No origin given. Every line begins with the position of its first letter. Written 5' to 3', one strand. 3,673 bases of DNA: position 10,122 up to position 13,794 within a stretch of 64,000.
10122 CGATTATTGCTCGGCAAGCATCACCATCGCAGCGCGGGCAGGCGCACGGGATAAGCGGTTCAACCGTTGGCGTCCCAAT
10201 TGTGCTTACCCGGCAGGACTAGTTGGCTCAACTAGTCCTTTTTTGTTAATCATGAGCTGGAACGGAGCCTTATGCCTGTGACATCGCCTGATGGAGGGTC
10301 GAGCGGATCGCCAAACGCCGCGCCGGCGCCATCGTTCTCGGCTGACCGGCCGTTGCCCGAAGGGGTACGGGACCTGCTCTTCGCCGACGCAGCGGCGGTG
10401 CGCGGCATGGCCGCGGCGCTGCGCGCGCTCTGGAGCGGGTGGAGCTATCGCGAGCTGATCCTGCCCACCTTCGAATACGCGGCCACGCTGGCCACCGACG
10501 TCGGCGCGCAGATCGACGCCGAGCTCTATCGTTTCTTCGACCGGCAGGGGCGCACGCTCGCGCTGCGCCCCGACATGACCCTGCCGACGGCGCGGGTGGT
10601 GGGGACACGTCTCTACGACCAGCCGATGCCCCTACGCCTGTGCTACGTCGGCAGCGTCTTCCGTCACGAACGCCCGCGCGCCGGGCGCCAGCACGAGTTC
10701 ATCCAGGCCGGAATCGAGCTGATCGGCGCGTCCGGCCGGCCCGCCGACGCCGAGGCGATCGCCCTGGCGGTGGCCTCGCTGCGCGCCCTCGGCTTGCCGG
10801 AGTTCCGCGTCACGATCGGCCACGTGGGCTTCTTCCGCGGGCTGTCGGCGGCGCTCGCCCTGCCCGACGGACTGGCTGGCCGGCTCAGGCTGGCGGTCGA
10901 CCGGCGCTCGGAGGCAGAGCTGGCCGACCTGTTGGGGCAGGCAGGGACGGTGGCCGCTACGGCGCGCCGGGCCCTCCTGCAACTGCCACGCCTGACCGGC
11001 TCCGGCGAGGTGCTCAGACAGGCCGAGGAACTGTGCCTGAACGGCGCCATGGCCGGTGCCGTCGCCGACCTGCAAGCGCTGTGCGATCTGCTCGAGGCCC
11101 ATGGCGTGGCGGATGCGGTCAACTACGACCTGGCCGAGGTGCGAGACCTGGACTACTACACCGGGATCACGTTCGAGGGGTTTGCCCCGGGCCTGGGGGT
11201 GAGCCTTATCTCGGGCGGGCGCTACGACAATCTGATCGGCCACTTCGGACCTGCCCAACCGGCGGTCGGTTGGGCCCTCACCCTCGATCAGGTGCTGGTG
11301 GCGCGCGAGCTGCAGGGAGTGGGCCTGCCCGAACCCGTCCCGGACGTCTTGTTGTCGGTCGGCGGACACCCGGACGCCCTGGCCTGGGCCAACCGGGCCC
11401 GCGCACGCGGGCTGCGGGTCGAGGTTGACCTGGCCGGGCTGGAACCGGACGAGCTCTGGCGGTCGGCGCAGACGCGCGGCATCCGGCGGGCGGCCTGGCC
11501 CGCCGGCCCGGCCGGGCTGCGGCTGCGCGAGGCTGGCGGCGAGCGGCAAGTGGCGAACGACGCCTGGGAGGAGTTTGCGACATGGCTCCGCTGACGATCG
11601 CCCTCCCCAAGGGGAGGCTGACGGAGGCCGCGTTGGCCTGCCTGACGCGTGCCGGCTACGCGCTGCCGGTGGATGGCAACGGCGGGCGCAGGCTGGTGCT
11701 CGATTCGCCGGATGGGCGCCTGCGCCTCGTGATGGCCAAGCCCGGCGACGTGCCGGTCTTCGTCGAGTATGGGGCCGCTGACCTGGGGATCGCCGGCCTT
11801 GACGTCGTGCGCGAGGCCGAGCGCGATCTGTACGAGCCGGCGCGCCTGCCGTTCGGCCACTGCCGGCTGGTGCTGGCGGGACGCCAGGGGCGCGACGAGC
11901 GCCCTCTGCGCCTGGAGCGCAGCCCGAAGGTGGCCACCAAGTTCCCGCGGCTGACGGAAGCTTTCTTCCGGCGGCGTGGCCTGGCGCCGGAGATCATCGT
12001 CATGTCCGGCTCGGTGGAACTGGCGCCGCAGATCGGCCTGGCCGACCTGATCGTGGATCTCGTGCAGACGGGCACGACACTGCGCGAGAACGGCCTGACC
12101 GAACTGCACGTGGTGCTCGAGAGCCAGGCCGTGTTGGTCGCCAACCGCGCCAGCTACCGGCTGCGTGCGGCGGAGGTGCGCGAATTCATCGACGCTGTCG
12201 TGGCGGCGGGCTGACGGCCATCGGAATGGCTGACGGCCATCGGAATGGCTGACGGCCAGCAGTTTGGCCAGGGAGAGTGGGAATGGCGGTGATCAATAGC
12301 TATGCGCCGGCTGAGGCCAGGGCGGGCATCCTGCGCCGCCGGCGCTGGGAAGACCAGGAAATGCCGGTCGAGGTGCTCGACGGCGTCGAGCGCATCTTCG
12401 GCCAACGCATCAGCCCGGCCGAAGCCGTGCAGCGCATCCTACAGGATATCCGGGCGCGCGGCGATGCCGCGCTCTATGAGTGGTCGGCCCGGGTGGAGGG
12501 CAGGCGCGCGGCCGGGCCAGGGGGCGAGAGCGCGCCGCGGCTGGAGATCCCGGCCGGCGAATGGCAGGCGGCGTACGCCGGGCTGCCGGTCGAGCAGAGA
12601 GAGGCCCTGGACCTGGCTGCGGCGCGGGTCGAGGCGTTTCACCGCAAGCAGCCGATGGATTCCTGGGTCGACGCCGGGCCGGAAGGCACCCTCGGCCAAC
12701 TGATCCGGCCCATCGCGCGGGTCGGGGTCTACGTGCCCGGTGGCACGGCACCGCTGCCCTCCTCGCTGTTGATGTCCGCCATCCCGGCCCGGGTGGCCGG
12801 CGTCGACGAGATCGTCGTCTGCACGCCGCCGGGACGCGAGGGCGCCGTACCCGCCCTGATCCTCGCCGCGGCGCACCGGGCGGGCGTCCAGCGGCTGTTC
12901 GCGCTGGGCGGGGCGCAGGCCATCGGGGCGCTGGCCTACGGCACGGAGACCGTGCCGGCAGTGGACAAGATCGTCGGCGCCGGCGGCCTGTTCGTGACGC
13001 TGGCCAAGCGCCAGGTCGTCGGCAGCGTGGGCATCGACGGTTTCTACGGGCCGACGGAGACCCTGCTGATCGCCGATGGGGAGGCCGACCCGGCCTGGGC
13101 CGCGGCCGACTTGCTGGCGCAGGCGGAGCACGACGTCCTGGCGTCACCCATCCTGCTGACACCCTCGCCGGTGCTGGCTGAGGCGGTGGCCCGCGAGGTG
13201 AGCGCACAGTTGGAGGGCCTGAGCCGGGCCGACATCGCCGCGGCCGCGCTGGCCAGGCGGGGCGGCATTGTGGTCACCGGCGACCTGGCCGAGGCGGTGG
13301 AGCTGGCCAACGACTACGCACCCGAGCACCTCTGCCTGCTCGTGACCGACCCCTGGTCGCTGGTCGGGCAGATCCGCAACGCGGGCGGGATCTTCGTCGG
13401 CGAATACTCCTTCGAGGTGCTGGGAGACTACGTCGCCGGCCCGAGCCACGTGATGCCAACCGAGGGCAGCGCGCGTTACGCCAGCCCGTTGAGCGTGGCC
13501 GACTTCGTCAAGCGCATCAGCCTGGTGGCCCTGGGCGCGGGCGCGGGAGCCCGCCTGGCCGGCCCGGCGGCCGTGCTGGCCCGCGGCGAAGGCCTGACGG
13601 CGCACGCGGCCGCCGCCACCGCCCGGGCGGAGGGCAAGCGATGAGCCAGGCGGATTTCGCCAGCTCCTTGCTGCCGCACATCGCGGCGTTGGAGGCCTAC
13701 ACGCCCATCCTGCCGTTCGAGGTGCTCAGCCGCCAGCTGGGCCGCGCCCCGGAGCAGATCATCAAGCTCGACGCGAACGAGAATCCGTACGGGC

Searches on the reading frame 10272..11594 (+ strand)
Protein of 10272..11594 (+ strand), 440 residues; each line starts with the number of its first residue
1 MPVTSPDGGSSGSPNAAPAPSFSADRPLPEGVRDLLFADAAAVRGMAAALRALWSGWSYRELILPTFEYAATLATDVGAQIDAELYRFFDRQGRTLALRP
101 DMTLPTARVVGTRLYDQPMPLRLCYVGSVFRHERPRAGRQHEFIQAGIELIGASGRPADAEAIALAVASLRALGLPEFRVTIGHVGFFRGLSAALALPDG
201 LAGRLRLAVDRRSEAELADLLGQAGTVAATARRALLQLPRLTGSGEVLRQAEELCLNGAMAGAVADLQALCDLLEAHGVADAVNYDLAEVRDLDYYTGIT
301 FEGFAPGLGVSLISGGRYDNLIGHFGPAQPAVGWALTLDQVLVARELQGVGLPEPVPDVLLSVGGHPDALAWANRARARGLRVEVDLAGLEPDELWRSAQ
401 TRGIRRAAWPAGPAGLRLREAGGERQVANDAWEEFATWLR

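Call 10: find_homologous_proteins(query=window:10272-11591:+, max_evalue=1e-20)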
Query window:10272-11591:+ (440 aa): 711 proteins with E <= 1e-20 among 8000 candidates; the best 120 are listed.
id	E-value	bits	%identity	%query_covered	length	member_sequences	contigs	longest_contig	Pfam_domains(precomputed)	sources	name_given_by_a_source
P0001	4.3e-285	964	100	100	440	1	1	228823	PF13393.12,PF00587.31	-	-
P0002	7.7e-239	811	87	98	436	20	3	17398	PF13393.12,PF00587.31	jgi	jgi:ATP phosphoribosyltransferase regulatory subunit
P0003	3.1e-234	796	84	100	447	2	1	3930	PF13393.12,PF00587.31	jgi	jgi:ATP phosphoribosyltransferase regulatory subunit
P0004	4.0e-220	749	83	96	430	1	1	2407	PF13393.12,PF00587.31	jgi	jgi:ATP phosphoribosyltransferase regulatory subunit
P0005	1.7e-216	738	80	97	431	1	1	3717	PF13393.12,PF00587.31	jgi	jgi:ATP phosphoribosyltransferase regulatory subunit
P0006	1.9e-206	704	78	96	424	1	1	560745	PF13393.12,PF00587.31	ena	-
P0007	8.6e-206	702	78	96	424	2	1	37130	PF13393.12,PF00587.31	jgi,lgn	jgi:ATP phosphoribosyltransferase regulatory subunit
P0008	1.3e-205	702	77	96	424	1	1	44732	PF13393.12,PF00587.31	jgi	jgi:ATP phosphoribosyltransferase regulatory subunit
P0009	1.5e-201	688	76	96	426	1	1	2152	PF13393.12,PF00587.31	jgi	jgi:ATP phosphoribosyltransferase regulatory subunit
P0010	2.3e-201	688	75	96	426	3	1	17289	PF13393.12,PF00587.31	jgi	jgi:ATP phosphoribosyltransferase regulatory subunit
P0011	3.7e-200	684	73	95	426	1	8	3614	PF13393.12,PF00587.31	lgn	-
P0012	4.5e-200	683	73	95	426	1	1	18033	PF13393.12,PF00587.31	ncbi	ncbi:MAG TPA: ATP phosphoribosyltransferase regulatory subunit [Anaerolineae bacterium]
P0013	1.3e-194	665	73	95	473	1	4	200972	PF13393.12,PF00587.31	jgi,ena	jgi:ATP phosphoribosyltransferase regulatory subunit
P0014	1.2e-186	639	72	95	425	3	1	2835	PF13393.12,PF00587.31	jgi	jgi:ATP phosphoribosyltransferase regulatory subunit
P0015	1.2e-185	636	71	96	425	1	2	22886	PF13393.12,PF00587.31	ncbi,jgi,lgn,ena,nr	ncbi:MAG: ATP phosphoribosyltransferase regulatory subunit [Chloroflexi bacterium HGW-Chloroflexi-1]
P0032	5.8e-177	607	67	97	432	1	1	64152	PF13393.12,PF00587.31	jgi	jgi:ATP phosphoribosyltransferase regulatory subunit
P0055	1.5e-174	599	68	96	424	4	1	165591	PF13393.12,PF00587.31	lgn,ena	-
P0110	1.7e-160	553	60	94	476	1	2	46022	PF13393.12,PF00587.31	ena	-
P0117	3.6e-157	542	62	98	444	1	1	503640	PF13393.12,PF00587.31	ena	-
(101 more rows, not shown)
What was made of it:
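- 10272..11594 (+): hisZ, first gene of hisZ-hisG-hisD-hisC (hisB-H-A-F follow at 15956-18792). The named homologs are annotated as ATP phosphoribosyltransferase regulatory subunit (call 10).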

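Call 12: find_related_loci(query=A1, collection=genome_contigs, flank=3000)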
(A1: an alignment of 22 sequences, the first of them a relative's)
Query A1 (440 aa) in genome_contigs; peptide patterns used: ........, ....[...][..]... (x = any residue, [..] = any of these).
600 stretches matched a pattern (row limit reached: there are more); 436 encode a relative of the query (tblastn E <= 1e-3); the best 80 are kept; 80 distinct loci.
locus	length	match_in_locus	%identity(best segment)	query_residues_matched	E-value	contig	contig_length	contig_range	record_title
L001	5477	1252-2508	67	22-438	5e-180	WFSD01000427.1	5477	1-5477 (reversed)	MAG: Anaerolineae bacterium isolate S016_19 k151_822141, whole genome shotgun sequence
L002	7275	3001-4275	67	15-439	1e-170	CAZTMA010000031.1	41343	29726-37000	MAG TPA_asm: uncultured Anaerolineales bacterium isolate SRP239243_co1_342 genome assembly, contig: NODE_1177_length_413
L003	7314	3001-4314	63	4-438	1e-144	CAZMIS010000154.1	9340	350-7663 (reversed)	MAG TPA_asm: uncultured Anaerolineales bacterium isolate binchicken_co111_72 genome assembly, contig: NODE_16312_length_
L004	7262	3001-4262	65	18-438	1e-148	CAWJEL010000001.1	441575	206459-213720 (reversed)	MAG: uncultured Chloroflexia bacterium isolate MFD04716.bin.2.35 genome assembly, contig: contig_10897, whole genome sho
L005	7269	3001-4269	68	15-438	7e-169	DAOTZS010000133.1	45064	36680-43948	MAG TPA_asm: Anaerolineae bacterium isolate H6_552 k131_2107384, whole genome shotgun sequence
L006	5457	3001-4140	47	25-412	2e-96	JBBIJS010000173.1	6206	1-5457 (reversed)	MAG: Chloroflexota bacterium isolate EPF170215_bin_168 NODE_12919_length_6206_cov_12.034791, whole genome shotgun sequen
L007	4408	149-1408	42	17-440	2e-91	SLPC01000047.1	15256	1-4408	MAG: Anaerolineae bacterium isolate CSSed165cm_48 CSSed16-5cm-11599, whole genome shotgun sequence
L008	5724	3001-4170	48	17-405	2e-90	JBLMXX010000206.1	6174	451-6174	MAG: Acidobacteriota bacterium isolate MAG244 PRJNA957066_bin26_renamed_205, whole genome shotgun sequence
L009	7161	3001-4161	46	20-409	3e-88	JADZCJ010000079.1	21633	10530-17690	MAG: Anaerolineae bacterium isolate SJ719 c_000000871983, whole genome shotgun sequence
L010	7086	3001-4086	43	28-388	2e-87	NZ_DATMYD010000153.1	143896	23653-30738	MAG: Sporomusa sp. isolate SMAG_U13137 k141_93516, whole genome shotgun sequence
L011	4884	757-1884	46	25-412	1e-85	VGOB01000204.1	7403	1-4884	MAG: Chloroflexi bacterium isolate K_DeepCast_250m_m1_199 K_DeepCast_250m_m1_199_Ga0194125_10022260, whole genome shotgu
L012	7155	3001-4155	38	28-411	1e-84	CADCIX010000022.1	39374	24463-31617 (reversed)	MAG: uncultured Veillonellaceae bacterium isolate RUG14684 genome assembly, contig: RUG14684_asm_22, whole genome shotgu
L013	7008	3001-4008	43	28-373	6e-84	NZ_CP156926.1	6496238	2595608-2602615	Sporomusa aerivorans strain DSM 13326 chromosome, complete genome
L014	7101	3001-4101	41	28-393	7e-84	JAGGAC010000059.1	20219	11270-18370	MAG: Bacillota bacterium isolate CTSoil_080 scaffold_1185, whole genome shotgun sequence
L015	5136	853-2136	38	1-426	7e-84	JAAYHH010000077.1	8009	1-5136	MAG: Bacillota bacterium isolate AS09scLD_362 110230_AS09, whole genome shotgun sequence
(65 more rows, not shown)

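Call 16: find_encoding_contigs(protein=P0002, flank=1500, max_places=3)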
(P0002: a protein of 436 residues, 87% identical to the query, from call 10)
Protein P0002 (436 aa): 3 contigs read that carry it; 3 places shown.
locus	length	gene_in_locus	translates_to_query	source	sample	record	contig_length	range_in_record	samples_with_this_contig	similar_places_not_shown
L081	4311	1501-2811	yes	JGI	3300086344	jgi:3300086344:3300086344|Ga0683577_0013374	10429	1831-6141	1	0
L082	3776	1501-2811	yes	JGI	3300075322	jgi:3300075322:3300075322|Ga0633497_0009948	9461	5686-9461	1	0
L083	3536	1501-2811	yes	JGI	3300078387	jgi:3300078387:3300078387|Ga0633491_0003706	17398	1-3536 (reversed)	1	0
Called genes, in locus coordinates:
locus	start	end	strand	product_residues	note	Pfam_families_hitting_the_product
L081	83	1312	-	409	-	PF00817:IMS, PF11798:IMS_HHH, PF21999:IMS_HHH_1, PF11799:IMS_C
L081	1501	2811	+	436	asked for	PF13393:tRNA-synt_His, PF00587:tRNA-synt_2b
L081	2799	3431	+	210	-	PF01634:HisG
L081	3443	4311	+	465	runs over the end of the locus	PF00815:Histidinol_dh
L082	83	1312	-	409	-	PF00817:IMS, PF11798:IMS_HHH, PF21999:IMS_HHH_1, PF11799:IMS_C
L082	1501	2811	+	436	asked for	PF13393:tRNA-synt_His, PF00587:tRNA-synt_2b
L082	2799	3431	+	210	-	PF01634:HisG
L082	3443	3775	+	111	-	?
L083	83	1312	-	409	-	PF00817:IMS, PF11798:IMS_HHH, PF21999:IMS_HHH_1, PF11799:IMS_C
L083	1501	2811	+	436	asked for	PF13393:tRNA-synt_His, PF00587:tRNA-synt_2b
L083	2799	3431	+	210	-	PF01634:HisG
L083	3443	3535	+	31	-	?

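Call 17: find_encoding_contigs(protein=P0006, flank=1500, max_places=2)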
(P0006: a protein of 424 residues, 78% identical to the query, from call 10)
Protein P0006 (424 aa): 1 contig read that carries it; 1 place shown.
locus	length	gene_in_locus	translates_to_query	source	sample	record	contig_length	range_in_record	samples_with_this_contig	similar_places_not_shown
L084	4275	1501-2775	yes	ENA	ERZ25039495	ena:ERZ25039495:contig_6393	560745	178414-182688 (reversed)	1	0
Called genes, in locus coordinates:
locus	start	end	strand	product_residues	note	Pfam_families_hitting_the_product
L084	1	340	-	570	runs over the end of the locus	PF16949:ABC_tran_2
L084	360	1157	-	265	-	PF00005:ABC_tran, PF13304:AAA_21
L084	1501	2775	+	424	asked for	PF13393:tRNA-synt_His, PF00587:tRNA-synt_2b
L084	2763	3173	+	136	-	PF01634:HisG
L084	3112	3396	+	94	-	PF01634:HisG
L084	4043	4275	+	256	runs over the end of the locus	PF00815:Histidinol_dh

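Call 18: find_encoding_contigs(protein=P0010, flank=1500, max_places=2)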
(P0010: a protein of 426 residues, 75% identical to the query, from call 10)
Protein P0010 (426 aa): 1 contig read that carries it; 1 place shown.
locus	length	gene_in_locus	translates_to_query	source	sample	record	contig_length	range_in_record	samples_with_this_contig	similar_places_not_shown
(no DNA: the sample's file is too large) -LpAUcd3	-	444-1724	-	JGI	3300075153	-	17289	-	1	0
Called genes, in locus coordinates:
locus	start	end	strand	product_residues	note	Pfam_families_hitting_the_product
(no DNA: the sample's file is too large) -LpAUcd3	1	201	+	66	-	?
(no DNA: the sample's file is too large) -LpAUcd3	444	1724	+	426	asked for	PF13393:tRNA-synt_His, PF00587:tRNA-synt_2b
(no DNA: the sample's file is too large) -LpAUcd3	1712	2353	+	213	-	PF01634:HisG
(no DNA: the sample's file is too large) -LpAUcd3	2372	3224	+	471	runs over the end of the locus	PF00815:Histidinol_dh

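Call 19: find_encoding_contigs(protein=P0003, flank=1500, max_places=2)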
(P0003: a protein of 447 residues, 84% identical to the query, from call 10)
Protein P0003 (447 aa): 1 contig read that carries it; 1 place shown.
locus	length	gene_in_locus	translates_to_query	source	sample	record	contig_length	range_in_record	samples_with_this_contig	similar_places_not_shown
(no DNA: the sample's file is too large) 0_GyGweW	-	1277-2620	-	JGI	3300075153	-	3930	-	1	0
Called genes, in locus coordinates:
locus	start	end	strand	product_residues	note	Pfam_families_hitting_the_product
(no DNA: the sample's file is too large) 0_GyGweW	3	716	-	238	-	?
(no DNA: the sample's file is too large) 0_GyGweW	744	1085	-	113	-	PF00817:IMS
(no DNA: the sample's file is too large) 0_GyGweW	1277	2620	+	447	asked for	PF13393:tRNA-synt_His, PF00587:tRNA-synt_2b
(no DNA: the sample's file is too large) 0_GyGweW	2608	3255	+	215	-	PF01634:HisG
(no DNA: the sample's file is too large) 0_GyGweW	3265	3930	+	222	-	?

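Call 20: find_encoding_contigs(protein=P0008, flank=1500, max_places=2)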
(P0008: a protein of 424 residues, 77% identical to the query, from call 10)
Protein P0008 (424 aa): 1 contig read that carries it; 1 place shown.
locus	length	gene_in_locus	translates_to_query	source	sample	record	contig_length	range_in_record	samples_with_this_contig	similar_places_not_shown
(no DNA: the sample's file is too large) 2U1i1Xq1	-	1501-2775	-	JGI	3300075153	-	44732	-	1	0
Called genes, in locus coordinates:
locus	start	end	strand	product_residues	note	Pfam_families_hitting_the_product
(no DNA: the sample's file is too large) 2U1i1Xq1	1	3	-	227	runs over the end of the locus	PF12728:HTH_17, PF13411:MerR_1 (weak)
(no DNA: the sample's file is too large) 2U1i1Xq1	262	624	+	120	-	PF02152:FolB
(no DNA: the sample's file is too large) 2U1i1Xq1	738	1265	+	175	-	PF01288:HPPK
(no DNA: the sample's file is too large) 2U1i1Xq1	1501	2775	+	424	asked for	PF13393:tRNA-synt_His, PF00587:tRNA-synt_2b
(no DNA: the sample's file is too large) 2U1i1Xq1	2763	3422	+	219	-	PF01634:HisG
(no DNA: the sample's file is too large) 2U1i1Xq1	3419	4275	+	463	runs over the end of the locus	PF00815:Histidinol_dh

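Call 21: find_encoding_contigs(protein=P0012, flank=1500, max_places=2)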
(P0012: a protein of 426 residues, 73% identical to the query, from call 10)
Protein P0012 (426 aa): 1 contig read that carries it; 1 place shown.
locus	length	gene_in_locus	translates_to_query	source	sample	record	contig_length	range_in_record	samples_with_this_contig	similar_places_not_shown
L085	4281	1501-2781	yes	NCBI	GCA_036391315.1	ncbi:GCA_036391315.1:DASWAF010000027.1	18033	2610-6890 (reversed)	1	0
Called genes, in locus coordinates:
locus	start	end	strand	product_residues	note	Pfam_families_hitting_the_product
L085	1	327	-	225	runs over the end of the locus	PF14361:RsbRD_N (faint), PF12728:HTH_17, PF13411:MerR_1 (weak), PF00376:MerR (weak)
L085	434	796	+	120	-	PF02152:FolB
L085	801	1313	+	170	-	PF01288:HPPK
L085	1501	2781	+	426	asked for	PF13393:tRNA-synt_His, PF00587:tRNA-synt_2b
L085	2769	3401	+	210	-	PF01634:HisG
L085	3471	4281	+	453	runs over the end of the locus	PF00815:Histidinol_dh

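Call 22: find_encoding_contigs(protein=P0013, flank=1500, max_places=2)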
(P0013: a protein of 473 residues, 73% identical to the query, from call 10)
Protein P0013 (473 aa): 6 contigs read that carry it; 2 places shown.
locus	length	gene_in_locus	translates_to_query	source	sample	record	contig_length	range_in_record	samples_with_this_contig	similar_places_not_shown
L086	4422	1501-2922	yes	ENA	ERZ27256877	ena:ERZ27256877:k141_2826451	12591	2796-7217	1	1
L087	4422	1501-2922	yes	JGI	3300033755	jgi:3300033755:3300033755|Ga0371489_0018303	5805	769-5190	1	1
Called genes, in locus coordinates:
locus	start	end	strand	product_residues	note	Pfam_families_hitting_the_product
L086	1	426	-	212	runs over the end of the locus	PF12728:HTH_17, PF13411:MerR_1 (weak), PF00376:MerR (weak), PF14361:RsbRD_N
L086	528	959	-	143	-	-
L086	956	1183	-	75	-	-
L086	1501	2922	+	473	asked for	PF13393:tRNA-synt_His, PF00587:tRNA-synt_2b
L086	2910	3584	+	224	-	PF01634:HisG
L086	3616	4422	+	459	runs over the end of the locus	PF00815:Histidinol_dh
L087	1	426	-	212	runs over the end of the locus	PF12728:HTH_17, PF13411:MerR_1 (weak), PF00376:MerR (weak), PF14361:RsbRD_N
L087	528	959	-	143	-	-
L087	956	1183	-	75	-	-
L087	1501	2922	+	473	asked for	PF13393:tRNA-synt_His, PF00587:tRNA-synt_2b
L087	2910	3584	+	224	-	PF01634:HisG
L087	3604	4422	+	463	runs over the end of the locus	PF00815:Histidinol_dh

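Call 23: find_encoding_contigs(protein=P0015, flank=1500, max_places=2)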
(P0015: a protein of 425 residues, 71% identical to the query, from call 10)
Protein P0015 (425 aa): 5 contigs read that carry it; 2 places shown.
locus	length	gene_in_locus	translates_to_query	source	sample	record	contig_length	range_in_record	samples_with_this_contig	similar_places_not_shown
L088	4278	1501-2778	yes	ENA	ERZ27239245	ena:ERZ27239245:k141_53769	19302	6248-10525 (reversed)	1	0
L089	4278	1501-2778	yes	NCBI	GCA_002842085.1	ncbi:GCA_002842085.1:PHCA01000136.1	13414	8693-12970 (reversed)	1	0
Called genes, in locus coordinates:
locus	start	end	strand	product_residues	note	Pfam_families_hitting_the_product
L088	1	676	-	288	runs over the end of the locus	PF00892:EamA, PF03151:TPT (weak), PF00892:EamA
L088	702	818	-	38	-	-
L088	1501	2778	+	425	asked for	PF13393:tRNA-synt_His, PF00587:tRNA-synt_2b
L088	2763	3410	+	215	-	PF01634:HisG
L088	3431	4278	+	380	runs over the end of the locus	-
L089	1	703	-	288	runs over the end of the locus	PF00892:EamA, PF03151:TPT (weak), PF00892:EamA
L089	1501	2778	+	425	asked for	PF13393:tRNA-synt_His, PF00587:tRNA-synt_2b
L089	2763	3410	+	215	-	PF01634:HisG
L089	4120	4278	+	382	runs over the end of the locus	PF00815:Histidinol_dh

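Call 42: search_protein_families(library=pfam, proteins=[window:10272-11594:+], max_evalue=0.00001)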
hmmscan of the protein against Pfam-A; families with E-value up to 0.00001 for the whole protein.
window:10272-11594:+ (440 aa): 2 families
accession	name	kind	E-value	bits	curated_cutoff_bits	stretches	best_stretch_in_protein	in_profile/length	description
PF13393.11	tRNA-synt_His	-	6.7e-82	275.6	25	1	31-341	1-308/308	Histidyl-tRNA synthetase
PF00587.30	tRNA-synt_2b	-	3.5e-09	37.4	29.3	1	86-186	1-106/179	tRNA synthetase class II core domain (G, H, P, S and T)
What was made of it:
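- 10272..11594 (+): Pfam assignments (call 42).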

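Call 43: find_encoding_contigs(protein=P0032, flank=1200, max_places=1)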
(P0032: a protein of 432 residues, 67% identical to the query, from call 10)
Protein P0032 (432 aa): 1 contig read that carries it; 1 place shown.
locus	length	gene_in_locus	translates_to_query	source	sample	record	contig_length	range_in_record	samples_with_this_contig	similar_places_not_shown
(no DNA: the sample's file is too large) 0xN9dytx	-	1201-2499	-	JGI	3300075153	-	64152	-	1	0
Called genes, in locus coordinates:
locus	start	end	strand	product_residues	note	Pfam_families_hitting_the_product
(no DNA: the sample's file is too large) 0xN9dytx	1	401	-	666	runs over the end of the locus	PF14871:GHL6 (faint), PF01120:Alpha_L_fucos (weak)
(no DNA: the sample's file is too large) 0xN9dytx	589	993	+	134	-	PF07366:SnoaL, PF12680:SnoaL_2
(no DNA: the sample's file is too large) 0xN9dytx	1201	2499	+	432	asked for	PF13393:tRNA-synt_His, PF00587:tRNA-synt_2b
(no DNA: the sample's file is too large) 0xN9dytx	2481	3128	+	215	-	PF01634:HisG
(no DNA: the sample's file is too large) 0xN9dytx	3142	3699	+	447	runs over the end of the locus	PF00815:Histidinol_dh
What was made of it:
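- Tried and rejected: Three of the twelve find_encoding_contigs look-ups returned gene tables but no DNA (calls 18-20, 43).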

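Call 44: find_encoding_contigs(protein=P0055, flank=1200, max_places=1)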
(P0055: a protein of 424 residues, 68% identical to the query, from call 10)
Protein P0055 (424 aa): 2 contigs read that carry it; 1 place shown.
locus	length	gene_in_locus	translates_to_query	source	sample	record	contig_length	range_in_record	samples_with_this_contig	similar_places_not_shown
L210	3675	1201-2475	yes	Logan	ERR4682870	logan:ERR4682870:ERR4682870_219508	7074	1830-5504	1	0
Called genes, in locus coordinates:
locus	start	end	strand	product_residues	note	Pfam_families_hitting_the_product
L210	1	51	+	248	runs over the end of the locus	PF04255:DUF433, PF00583:Acetyltransf_1, PF13508:Acetyltransf_7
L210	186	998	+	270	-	-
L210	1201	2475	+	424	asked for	PF13393:tRNA-synt_His, PF00587:tRNA-synt_2b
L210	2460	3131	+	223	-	PF01634:HisG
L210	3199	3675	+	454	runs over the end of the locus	PF00815:Histidinol_dh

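Call 45: find_encoding_contigs(protein=P0117, flank=1200, max_places=1)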
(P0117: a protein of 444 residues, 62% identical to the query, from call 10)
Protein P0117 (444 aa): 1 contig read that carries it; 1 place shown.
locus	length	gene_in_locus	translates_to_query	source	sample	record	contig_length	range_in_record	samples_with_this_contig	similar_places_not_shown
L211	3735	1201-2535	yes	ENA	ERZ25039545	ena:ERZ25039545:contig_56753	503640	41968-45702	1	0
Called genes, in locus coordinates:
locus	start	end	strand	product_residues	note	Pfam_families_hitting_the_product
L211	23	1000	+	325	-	PF19709:DUF6206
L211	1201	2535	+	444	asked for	PF13393:tRNA-synt_His, PF00587:tRNA-synt_2b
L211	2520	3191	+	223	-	PF01634:HisG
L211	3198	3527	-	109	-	-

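Call 46: find_encoding_contigs(protein=P0110, flank=1200, max_places=1)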
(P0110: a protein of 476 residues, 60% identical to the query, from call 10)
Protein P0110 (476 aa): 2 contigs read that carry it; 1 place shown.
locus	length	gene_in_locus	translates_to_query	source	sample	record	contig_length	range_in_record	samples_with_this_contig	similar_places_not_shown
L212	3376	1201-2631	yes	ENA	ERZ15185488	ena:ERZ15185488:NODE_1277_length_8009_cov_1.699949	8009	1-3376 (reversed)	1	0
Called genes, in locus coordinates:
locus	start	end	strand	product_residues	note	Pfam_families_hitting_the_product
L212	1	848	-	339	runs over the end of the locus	PF00583:Acetyltransf_1, PF13673:Acetyltransf_10 (weak), PF13508:Acetyltransf_7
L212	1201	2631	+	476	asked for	PF13393:tRNA-synt_His, PF00587:tRNA-synt_2b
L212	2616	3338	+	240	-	PF01634:HisG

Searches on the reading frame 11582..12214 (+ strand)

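Call 42: search_protein_families(library=pfam, proteins=[window:11582-12214:+], max_evalue=0.00001)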
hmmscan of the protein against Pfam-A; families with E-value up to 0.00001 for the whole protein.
window:11582-12214:+ (210 aa): 1 family
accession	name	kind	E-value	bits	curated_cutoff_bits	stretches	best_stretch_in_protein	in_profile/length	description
PF01634.23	HisG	-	3.9e-51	173.6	25.5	1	53-205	1-155/158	ATP phosphoribosyltransferase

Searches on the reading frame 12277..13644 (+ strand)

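Call 42: search_protein_families(library=pfam, proteins=[window:12277-13644:+], max_evalue=0.00001)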
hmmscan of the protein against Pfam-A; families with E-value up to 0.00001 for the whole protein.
window:12277-13644:+ (455 aa): 1 family
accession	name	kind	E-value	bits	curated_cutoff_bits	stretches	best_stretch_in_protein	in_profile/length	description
PF00815.25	Histidinol_dh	-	3.1e-146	488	27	1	48-450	12-410/411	Histidinol dehydrogenase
